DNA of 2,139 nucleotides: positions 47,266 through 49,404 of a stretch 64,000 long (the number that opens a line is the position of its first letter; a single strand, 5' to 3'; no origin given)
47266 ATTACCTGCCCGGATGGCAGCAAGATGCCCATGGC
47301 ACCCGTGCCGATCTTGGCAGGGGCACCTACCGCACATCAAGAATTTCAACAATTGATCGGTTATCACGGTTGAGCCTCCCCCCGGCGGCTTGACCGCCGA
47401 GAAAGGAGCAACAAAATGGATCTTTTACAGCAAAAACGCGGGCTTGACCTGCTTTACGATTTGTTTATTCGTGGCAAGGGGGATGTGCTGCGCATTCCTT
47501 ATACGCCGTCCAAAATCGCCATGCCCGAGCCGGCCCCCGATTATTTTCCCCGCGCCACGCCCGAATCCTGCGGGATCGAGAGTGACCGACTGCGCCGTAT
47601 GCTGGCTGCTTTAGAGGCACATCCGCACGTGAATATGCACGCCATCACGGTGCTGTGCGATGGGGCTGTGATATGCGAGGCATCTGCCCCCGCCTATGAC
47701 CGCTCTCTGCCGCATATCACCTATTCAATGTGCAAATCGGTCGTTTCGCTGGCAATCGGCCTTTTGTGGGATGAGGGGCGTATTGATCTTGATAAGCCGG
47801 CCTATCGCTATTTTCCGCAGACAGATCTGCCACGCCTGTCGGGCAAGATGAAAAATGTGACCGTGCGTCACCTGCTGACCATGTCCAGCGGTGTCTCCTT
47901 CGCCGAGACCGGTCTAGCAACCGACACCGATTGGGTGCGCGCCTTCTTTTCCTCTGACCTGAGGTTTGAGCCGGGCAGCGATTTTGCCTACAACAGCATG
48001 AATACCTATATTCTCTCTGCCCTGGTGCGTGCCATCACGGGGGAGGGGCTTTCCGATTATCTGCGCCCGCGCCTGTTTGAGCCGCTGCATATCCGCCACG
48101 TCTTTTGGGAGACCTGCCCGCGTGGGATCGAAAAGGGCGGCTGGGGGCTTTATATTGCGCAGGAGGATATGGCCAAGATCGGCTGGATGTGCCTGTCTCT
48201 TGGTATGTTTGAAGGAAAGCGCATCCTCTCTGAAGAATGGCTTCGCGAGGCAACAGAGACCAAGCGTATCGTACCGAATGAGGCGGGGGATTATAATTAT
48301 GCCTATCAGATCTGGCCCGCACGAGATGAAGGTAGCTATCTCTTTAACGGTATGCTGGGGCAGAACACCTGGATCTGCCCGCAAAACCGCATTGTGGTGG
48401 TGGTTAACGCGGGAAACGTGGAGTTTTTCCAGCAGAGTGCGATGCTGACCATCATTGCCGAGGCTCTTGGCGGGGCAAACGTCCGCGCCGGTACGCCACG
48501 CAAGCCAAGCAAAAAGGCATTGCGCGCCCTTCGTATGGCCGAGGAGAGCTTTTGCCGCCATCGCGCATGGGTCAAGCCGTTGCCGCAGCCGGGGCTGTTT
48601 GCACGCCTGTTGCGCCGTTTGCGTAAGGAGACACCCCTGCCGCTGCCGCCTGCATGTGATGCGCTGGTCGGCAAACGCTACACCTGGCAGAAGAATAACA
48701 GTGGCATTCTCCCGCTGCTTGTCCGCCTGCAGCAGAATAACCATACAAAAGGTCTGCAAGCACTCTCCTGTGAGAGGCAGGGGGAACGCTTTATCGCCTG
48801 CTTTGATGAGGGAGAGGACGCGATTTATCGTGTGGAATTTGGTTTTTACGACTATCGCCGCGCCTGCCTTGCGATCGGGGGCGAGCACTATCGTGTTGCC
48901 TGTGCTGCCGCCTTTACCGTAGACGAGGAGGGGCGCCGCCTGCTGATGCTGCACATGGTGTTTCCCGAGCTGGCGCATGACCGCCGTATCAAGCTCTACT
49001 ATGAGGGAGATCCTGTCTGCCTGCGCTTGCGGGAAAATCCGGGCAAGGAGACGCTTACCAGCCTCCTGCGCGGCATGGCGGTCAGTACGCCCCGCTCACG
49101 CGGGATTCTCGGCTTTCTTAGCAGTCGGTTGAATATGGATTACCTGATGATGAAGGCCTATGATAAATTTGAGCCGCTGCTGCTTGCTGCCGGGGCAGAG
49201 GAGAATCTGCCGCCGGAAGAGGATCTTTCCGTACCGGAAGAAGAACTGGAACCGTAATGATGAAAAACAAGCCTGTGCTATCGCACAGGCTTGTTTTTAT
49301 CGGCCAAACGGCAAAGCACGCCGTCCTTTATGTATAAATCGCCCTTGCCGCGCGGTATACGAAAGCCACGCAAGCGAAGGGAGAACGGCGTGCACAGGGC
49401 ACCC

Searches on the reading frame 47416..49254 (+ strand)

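Call 87: search_protein_families(library=pfam, proteins=[window:47416-49254:+], max_evalue=0.00001)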
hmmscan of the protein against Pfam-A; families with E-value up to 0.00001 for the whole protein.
window:47416-49254:+ (613 aa): 1 family
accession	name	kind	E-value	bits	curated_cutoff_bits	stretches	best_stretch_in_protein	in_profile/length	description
PF00144.29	Beta-lactamase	-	3.3e-31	109.1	27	1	76-330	18-306/329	Beta-lactamase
